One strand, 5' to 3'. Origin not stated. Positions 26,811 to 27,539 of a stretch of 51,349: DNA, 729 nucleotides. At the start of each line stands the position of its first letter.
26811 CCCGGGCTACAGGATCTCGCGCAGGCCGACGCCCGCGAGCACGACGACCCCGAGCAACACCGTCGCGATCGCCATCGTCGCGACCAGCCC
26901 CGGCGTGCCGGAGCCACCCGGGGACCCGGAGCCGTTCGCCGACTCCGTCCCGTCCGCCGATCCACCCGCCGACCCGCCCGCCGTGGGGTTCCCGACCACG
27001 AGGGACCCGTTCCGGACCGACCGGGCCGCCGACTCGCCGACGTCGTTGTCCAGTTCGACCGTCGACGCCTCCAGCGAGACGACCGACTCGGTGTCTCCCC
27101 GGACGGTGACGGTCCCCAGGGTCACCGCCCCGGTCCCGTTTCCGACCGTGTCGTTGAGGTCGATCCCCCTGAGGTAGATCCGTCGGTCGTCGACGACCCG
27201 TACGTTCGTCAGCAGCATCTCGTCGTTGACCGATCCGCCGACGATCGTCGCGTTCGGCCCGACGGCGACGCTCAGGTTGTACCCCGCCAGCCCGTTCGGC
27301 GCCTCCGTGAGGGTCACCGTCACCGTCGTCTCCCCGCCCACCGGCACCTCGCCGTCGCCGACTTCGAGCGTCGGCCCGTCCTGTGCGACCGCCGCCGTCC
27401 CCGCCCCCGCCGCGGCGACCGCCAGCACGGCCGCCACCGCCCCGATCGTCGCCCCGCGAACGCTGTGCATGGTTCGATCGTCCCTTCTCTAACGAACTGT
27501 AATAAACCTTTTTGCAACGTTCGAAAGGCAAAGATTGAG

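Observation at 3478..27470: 24-kb co-directional cluster encoding what looks like a complete cellulosome-type (cohesin-dockerin) system in a haloarchaeon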

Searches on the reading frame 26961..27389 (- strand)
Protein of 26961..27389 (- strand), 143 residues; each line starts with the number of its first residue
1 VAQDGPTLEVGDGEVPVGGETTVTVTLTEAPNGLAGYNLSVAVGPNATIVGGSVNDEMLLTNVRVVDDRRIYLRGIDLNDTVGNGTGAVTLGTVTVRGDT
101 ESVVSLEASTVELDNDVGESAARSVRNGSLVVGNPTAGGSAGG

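Call 7: search_solved_structures(query=A1, max_evalue=10, show_alignments=2)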
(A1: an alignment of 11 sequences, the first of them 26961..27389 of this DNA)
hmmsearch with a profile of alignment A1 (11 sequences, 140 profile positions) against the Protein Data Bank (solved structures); distinct sequences matched with E-value up to 10: 12.
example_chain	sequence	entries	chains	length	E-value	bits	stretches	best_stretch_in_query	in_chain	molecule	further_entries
5m2o_A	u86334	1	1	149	0.00024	24.4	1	5-137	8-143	Putative cellulosomal scaffoldin protein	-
5aoz_A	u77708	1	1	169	0.00037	23.8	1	5-137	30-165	PUTATIVE CELLULOSOMAL SCAFFOLDIN PROTEIN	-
5lxv_A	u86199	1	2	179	0.0067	19.7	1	1-81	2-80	Scaffoldin C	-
5m2s_A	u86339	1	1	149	0.064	16.5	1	6-58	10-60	Putative cellulosomal scaffoldin protein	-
1exg_A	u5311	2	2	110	0.15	15.3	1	33-89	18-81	EXO-1,4-BETA-D-GLYCANASE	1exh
6qfs_A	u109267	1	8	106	0.24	14.7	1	33-89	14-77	Exoglucanase/xylanase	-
5uzg_B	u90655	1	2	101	0.27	14.5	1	82-124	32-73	AT27789p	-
3rb9_A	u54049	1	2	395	0.49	13.6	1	43-105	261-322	DNA polymerase III subunit beta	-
6fvo_A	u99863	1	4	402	0.51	13.6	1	43-105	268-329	Beta sliding clamp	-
4tr7_A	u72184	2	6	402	0.52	13.6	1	43-105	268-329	DNA polymerase III subunit beta | Beta sliding clamp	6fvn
5agu_A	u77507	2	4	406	0.53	13.5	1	43-105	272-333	DNA POLYMERASE III SUBUNIT BETA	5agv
3p16_A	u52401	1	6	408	0.54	13.5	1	43-105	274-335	DNA polymerase III subunit beta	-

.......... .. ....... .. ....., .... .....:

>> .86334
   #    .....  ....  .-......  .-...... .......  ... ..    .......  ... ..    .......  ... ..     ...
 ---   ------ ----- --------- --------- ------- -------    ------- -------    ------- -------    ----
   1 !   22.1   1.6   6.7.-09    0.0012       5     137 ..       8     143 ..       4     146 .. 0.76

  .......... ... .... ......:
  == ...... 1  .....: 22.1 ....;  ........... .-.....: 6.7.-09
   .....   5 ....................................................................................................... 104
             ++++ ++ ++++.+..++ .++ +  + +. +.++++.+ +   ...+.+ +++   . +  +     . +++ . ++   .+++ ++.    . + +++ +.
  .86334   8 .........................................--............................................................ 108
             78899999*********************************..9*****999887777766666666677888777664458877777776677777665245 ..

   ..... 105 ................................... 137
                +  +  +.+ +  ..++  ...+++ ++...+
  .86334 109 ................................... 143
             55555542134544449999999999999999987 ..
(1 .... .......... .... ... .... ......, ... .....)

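Call 8: search_protein_families(library=pfam, alignment_id=A1, max_evalue=10)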
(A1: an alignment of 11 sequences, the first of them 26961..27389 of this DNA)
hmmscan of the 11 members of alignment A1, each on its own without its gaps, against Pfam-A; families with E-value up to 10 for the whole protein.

A. member 1, window:26961-27389:- (143 aa): 4 families
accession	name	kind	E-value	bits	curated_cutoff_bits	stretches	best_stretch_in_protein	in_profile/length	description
PF19078.6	Big_12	-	0.0059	17.3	27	1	7-84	8-89/102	Bacterial Ig-like domain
PF00941.27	FAD_binding_5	-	0.033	14.4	27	1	42-134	19-110/170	FAD binding domain in molybdopterin dehydrogenase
PF03014.20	SP2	-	0.051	13.7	20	1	24-70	74-117/205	Structural protein 2 nucleoplasmin-like domain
PF00963.24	Cohesin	-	0.074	13.7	24.1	1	7-56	2-51/139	Cohesin domain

B. families by the number of members that match (of 11 scanned): 7 families
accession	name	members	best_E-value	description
PF00963.24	Cohesin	2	0.0026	Cohesin domain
PF02368.24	Big_2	2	0.026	Bacterial Ig-like domain (group 2)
PF13629.12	T2SS-T3SS_pil_N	1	0.0058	Pilus formation protein N terminal region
PF19078.6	Big_12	1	0.0059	Bacterial Ig-like domain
PF00941.27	FAD_binding_5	1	0.033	FAD binding domain in molybdopterin dehydrogenase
PF03014.20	SP2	1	0.051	Structural protein 2 nucleoplasmin-like domain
PF05753.20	TRAP_beta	1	0.14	Translocon-associated protein beta (TRAPB)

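Call 29: search_protein_representatives(alignment_id=A1)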
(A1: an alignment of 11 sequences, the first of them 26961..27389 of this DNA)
Query: 11 sequences, 140 profile positions. Proteins with E-value up to 0.001 (for the whole library): 1893; up to 1e-10: 1121; up to 1e-30: 71. The best 150 are listed.
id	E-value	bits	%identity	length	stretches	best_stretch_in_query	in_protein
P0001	0.0e+00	1073.2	-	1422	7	1-140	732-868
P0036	2.0e-159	539.9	-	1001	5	5-138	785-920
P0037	1.9e-151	514.0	-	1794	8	3-137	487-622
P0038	1.2e-98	343.0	-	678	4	2-139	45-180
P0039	1.6e-75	268.0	-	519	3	4-137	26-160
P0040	3.2e-71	254.1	-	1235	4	6-134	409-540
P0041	4.6e-69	247.1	-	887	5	5-138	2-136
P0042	8.1e-68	243.1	-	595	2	4-139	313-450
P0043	7.3e-66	236.7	-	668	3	13-137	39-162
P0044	1.8e-58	212.8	-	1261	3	5-134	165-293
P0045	3.3e-54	198.9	-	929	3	13-136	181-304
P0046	1.3e-53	197.0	-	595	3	7-135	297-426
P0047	2.0e-49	183.5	-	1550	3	5-135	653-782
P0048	4.2e-48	179.2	-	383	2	5-135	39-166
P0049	8.1e-47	175.0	-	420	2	10-137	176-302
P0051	7.4e-46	171.9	-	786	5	3-127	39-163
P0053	4.6e-42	159.6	-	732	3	15-132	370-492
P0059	5.0e-39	149.8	-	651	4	5-111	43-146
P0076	9.1e-35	136.0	-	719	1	4-138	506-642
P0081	1.5e-33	132.0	-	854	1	6-139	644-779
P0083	1.9e-33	131.7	-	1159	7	5-136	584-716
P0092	2.7e-32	127.9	-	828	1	2-138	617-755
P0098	7.0e-32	126.6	-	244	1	1-137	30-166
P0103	4.1e-31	124.1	-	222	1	2-138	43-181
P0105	1.2e-30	122.6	-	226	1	2-138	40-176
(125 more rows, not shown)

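Call 40: list_cluster_members(proteins=[P0036, P0037, P0038, P0039, P0076, P0081, P0092, P0083, P0103, P0105])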
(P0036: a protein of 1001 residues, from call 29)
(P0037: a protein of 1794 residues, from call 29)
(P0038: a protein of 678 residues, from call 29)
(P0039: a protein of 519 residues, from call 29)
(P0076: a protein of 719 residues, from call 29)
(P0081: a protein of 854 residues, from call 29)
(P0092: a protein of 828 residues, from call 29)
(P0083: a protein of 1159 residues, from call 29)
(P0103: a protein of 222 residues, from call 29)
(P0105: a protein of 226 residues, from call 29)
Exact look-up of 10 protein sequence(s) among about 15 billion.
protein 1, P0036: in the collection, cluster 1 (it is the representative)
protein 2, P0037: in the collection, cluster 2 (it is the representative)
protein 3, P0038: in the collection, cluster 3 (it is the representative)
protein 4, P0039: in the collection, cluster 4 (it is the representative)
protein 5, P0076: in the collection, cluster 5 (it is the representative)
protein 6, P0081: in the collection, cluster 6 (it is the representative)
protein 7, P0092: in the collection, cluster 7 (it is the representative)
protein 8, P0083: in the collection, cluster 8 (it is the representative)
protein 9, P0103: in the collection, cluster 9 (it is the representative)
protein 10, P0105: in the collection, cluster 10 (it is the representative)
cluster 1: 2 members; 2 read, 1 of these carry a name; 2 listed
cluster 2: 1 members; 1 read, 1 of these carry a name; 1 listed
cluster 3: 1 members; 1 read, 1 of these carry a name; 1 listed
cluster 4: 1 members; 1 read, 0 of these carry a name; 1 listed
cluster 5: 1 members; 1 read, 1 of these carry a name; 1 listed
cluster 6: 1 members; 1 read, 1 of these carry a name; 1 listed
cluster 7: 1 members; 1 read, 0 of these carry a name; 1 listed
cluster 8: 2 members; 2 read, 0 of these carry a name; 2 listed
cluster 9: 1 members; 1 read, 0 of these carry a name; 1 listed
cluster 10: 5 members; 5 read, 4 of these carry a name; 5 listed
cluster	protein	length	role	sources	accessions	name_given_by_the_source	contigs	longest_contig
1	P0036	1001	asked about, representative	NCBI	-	-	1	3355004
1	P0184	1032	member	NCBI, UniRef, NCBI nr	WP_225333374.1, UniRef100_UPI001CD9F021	beta strand repeat-containing protein [Halomicrobium urmianum] | beta strand repeat-containing protein n=1 Tax=Halomicrobium urmianum TaxID=1586233 ... | twin-arginine translocation signal domain-containing protein [Halomicrobium urmianum]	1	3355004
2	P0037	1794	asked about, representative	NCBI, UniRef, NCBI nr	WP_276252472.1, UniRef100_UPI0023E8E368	cellulase family glycosylhydrolase [Halomontanus rarus] | cellulase family glycosylhydrolase n=1 Tax=Halomontanus rarus TaxID=3034020 ... | cellulase family glycosylhydrolase [Halovivax sp. TS33]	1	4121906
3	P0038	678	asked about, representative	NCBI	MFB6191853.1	MAG: dockerin type I domain-containing protein [Haloarculaceae archaeon]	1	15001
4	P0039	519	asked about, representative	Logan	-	-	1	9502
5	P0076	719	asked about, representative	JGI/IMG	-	endoglucanase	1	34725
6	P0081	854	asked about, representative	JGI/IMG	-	endoglucanase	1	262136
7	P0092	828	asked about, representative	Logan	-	-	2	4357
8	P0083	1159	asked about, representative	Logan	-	-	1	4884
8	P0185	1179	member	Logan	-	-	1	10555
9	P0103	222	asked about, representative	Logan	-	-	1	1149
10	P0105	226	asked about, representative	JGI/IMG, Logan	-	hypothetical protein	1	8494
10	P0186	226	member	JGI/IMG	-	hypothetical protein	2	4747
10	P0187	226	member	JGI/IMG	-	hypothetical protein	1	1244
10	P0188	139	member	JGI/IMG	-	hypothetical protein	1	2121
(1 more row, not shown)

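Call 42: find_encoding_contigs(protein=P0036, flank=10000, max_places=3)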
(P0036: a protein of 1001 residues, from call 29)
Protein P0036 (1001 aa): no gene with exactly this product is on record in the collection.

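Call 43: find_encoding_contigs(protein=P0184, flank=10000, max_places=3)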
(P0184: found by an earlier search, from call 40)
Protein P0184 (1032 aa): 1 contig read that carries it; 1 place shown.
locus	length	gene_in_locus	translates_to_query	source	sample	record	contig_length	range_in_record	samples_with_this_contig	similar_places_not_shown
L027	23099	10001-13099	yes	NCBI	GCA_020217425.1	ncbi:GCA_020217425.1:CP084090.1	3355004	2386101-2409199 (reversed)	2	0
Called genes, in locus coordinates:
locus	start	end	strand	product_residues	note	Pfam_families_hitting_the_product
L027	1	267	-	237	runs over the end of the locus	PF01487:DHquinase_I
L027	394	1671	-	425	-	PF07282:Cas12f1-like_TNB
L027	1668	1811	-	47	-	-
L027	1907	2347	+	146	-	PF01797:Y1_Tnp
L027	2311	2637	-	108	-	-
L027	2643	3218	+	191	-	-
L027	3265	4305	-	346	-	PF08241:Methyltransf_11 (faint), PF01555:N6_N4_Mtase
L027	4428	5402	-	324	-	PF08271:Zn_Ribbon_TF, PF00382:TFIIB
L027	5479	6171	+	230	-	PF01931:NTPase_I-T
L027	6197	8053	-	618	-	PF00535:Glycos_transf_2, PF13641:Glyco_tranf_2_3 (weak), PF03706:LPG_synthase_TM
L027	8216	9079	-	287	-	PF26236:DUF8054_N, PF26238:DUF8054_M, PF26237:DUF8054_C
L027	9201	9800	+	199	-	-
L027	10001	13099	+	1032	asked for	-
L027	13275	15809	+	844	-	PF00150:Cellulase, PF00041:fn3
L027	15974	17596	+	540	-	PF00150:Cellulase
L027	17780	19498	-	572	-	PF04055:Radical_SAM, PF00633:HHH (weak)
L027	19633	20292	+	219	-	PF00702:Hydrolase, PF13419:HAD_2, PF13242:Hydrolase_like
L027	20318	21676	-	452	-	PF04087:DUF389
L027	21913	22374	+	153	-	PF00011:HSP20 (weak)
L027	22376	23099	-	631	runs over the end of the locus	PF00664:ABC_membrane, PF00005:ABC_tran, PF02463:SMC_N (faint)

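Call 44: find_encoding_contigs(protein=P0037, flank=10000, max_places=3)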
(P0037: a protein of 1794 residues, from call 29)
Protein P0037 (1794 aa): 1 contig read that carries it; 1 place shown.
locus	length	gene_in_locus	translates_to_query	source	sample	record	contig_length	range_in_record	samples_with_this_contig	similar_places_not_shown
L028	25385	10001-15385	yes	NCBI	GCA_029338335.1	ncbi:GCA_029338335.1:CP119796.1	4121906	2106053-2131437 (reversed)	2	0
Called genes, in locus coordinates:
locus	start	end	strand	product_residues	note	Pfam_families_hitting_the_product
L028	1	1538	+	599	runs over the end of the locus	PF00009:GTP_EFTU, PF01926:MMR_HSR1, PF03144:GTP_EFTU_D2 (weak), PF11987:IF-2, PF14578:GTP_EFTU_D4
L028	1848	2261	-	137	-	PF19128:DUF5811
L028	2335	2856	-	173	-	PF01862:PvlArgDC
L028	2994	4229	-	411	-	PF13191:AAA_16 (faint), PF05673:DUF815 (faint), PF13401:AAA_22 (faint), PF00004:AAA, PF05496:RuvB_N (weak), PF07724:AAA_2 (weak), PF07728:AAA_5 (weak), PF17862:AAA_lid_3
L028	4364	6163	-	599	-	PF08439:Peptidase_M3_N, PF01432:Peptidase_M3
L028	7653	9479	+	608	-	PF00150:Cellulase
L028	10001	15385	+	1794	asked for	PF00150:Cellulase, PF19078:Big_12 (faint)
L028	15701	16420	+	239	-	-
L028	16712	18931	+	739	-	PF26410:GH5_mannosidase, PF00041:fn3 (weak)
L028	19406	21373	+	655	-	PF00150:Cellulase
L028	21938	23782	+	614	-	PF00331:Glyco_hydro_10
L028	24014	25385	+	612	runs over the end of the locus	PF00150:Cellulase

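Call 76: list_cluster_members(proteins=[P0040, P0041, P0042, P0043, P0044, P0045, P0047, P0051, P0053, P0059])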
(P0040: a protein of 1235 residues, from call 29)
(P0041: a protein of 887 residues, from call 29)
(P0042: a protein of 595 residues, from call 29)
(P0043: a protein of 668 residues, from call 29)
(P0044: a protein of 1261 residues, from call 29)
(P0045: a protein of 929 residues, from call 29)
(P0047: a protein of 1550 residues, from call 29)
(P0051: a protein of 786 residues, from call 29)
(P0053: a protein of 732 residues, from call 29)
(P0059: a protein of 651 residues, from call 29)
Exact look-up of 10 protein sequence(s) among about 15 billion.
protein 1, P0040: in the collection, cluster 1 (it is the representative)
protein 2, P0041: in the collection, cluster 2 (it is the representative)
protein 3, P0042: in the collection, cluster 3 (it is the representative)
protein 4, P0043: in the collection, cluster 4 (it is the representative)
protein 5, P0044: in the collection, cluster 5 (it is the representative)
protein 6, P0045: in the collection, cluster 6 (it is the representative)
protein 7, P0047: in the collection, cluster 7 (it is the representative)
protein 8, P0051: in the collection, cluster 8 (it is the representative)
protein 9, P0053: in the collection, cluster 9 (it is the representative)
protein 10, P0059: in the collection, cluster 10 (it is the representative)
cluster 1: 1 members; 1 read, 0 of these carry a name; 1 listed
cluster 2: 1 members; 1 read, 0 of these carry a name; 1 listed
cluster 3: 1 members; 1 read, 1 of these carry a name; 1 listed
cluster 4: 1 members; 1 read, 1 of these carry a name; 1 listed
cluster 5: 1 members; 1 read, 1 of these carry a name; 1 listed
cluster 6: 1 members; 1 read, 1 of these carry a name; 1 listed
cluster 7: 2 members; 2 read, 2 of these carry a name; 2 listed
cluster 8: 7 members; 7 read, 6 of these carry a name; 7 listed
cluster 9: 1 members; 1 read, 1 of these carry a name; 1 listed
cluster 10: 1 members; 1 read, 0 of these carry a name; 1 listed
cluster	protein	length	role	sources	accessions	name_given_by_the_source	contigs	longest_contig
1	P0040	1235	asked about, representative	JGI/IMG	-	-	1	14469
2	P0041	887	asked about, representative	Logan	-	-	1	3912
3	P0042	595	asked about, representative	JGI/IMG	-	hypothetical protein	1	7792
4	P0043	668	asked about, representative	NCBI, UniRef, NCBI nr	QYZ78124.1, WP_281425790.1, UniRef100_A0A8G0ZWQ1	PKD domain-containing protein [Methanofollis formosanus] | PKD domain-containing protein n=1 Tax=Methanofollis formosanus TaxID=299308 ...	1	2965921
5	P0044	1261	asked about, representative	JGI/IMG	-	PKD repeat protein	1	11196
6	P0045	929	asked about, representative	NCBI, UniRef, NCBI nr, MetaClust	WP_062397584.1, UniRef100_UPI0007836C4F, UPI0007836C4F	PKD domain-containing protein [Methanogenium cariaci] | PKD domain-containing protein n=1 Tax=Methanogenium cariaci TaxID=2197 RepID=UPI0007836C4F | status=active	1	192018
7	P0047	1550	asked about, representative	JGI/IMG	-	PKD repeat protein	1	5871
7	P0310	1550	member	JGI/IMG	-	PKD repeat protein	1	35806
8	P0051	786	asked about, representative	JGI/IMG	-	hypothetical protein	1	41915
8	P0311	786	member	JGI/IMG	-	hypothetical protein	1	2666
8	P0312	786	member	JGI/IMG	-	hypothetical protein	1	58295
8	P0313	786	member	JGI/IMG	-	hypothetical protein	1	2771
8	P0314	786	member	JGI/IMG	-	hypothetical protein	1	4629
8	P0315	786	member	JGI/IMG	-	hypothetical protein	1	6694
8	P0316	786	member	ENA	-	-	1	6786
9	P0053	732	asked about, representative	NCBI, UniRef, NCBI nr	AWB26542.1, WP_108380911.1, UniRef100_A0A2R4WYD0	hypothetical protein [Halococcoides cellulosivorans] | Dockerin domain-containing protein n=1 Tax=Halococcoides cellulosivorans TaxID=1679096 ...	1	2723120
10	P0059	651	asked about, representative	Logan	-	-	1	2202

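Call 77: find_encoding_contigs(protein=P0053, flank=10000, max_places=2)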
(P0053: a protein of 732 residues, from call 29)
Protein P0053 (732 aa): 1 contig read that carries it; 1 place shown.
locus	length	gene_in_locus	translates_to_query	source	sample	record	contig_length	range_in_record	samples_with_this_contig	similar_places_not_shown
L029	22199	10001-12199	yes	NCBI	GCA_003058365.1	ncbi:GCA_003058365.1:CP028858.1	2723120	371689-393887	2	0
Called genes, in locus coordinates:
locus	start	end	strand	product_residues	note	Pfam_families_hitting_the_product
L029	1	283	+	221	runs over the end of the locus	PF26297:DUF8081, PF26295:PDDEXK_17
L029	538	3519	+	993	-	PF04313:HSDR_N, PF00270:DEAD (weak), PF04851:ResIII, PF18766:SWI2_SNF2, PF22679:T1R_D3-like, PF11867:T1RH-like_C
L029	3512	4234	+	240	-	PF01863:YgjP-like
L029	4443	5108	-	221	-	PF23426:DUF7114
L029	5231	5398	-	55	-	-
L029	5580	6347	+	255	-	PF00731:AIRC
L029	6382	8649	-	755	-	PF00708:Acylphosphatase, PF07503:zf-HYPF, PF01300:Sua5_yciO_yrdC, PF17788:HypF_C, PF22521:HypF_C_2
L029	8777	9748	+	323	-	PF17835:NOG1_N, PF00350:Dynamin_N (faint), PF01926:MMR_HSR1, PF02421:FeoB_N, PF06858:NOG1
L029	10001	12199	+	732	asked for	-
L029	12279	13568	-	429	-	PF04087:DUF389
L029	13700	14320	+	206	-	PF00009:GTP_EFTU (faint), PF01926:MMR_HSR1, PF02421:FeoB_N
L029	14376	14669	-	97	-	PF01253:SUI1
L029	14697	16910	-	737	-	PF11992:TgpA_N, PF01841:Transglut_core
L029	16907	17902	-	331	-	PF01882:DUF58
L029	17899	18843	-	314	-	PF20030:bpMoxR, PF07728:AAA_5, PF00004:AAA (weak), PF07726:AAA_3, PF17863:AAA_lid_2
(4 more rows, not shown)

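Call 78: search_protein_families(library=ncbifam, proteins=[L028:15701-16417:+, L027:9201-9797:+, P0103, P0105, P0098], max_evalue=10)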
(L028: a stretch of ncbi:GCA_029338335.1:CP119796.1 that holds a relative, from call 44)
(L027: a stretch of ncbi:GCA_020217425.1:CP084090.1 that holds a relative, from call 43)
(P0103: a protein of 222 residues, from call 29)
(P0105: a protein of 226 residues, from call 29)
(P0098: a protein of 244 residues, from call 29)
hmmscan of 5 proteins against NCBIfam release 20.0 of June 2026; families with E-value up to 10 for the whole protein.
L028:15701-16417:+ (239 aa): 3 families
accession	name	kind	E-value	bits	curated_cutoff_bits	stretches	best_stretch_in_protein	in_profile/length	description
TIGR04126.1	PGF_CTERM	domain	0.00019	21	24.5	1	209-229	2-22/28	PGF-CTERM sorting domain-containing protein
NF047833.1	TyroCdyMelC1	equivalog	0.012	15.8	120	1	30-85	3-63/127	apotyrosinase chaperone MelC1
NF006378.0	PRK08617.1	equivalog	0.028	12.7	510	1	7-60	44-97/556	acetolactate synthase AlsS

L027:9201-9797:+ (199 aa): 1 family
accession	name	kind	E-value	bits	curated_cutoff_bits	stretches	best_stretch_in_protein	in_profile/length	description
TIGR02459.1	CbtB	hypoth_equivalog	8.8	6.9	64.4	0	167-194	11-38/60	cobalt transporter subunit CbtB (proposed)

P0103 (222 aa): 6 families
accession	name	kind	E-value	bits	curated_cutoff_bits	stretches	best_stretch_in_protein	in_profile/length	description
TIGR04126.1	PGF_CTERM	domain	2.7e-07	30.1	24.5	1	195-218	1-24/28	PGF-CTERM sorting domain-containing protein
TIGR04281.1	peripla_PGF_1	equivalog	2.2e-05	23.8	325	1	178-220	284-329/330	PGF-CTERM-anchored ABC transporter substrate-binding protein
TIGR04216.1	halo_surf_glyco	exception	0.00018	19.9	400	1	131-220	684-782/784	HVO_2072 family ArtA-dependent S-layer glycoprotein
NF041335.1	surf_glcprot_Halo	equivalog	0.00068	17.8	1100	1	126-220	769-860/862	ArtA-dependent S-layer glycoprotein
NF041895.1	choice_anch_V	domain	0.03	14.3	42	1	48-102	42-91/150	choice-of-anchor V domain-containing protein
NF046094.1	SSU0593_fam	subfamily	0.81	10.5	80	1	23-88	15-75/109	SSU0592/SSU0593 family protein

P0105 (226 aa): 3 families
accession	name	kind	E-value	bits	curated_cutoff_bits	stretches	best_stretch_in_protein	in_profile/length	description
TIGR04216.1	halo_surf_glyco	exception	0.00035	18.9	400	2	125-222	683-780/784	HVO_2072 family ArtA-dependent S-layer glycoprotein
TIGR04126.1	PGF_CTERM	domain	0.0013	18.3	24.5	1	198-223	1-25/28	PGF-CTERM sorting domain-containing protein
NF041895.1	choice_anch_V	domain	0.028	14.5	42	1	41-90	37-82/150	choice-of-anchor V domain-containing protein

P0098 (244 aa): 2 families
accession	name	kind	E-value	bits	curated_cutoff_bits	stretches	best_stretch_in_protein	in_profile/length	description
TIGR04281.1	peripla_PGF_1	equivalog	0.00014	21.1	325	1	172-235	274-327/330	PGF-CTERM-anchored ABC transporter substrate-binding protein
NF005853.0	PRK07774.1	equivalog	0.16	11.3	303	1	18-92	14-85/250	SDR family oxidoreductase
